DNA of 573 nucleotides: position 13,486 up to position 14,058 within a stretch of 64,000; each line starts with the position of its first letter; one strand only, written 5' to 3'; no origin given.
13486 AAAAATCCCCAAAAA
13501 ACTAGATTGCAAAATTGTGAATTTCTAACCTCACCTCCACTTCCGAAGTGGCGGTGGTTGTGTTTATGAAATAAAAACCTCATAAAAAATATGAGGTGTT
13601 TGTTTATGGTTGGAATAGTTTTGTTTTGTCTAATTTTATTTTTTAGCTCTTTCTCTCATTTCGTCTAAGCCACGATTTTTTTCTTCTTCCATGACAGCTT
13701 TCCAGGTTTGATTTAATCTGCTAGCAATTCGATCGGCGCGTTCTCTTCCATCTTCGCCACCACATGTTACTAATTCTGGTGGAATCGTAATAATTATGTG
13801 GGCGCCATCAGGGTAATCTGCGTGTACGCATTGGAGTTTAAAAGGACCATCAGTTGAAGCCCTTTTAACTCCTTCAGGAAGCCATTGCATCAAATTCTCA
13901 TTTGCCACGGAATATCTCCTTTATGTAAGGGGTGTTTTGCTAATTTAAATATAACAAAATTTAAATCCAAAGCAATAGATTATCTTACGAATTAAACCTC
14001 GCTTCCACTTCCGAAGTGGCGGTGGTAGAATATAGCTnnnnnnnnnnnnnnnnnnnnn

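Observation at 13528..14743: REP-RAYT module: IS200-like HuH transposase flanked by three copies of a palindromic REP element, plus a fourth copy serving as the uvrA terminator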

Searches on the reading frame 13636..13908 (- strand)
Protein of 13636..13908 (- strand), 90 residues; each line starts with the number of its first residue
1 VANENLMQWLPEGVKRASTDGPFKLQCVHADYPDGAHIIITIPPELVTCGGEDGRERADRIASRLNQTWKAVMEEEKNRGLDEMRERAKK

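Call 4: search_protein_families(library=pfam, proteins=[window:13636-13908:-], max_evalue=0.1)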
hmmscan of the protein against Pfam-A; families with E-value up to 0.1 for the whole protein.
window:13636-13908:- (90 aa): 0 families

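Call 5: search_protein_families(library=ncbifam, proteins=[window:13636-13908:-], max_evalue=0.1)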
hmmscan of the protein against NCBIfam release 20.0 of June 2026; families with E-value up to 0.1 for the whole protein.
window:13636-13908:- (90 aa): 0 families

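Call 56: find_homologous_proteins(query=window:13636-13908:-, max_evalue=0.001)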
Query window:13636-13908:- (90 aa): 1 proteins with E <= 0.001 among 2 candidates.
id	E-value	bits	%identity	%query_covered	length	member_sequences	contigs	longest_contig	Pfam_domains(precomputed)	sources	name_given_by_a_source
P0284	4.6e-55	201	100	100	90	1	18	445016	-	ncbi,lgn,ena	-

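Call 66: search_protein_families(library=phrogs, proteins=[window:13636-13908:-], max_evalue=0.01)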
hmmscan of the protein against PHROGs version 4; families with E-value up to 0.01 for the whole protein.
window:13636-13908:- (90 aa): 0 families
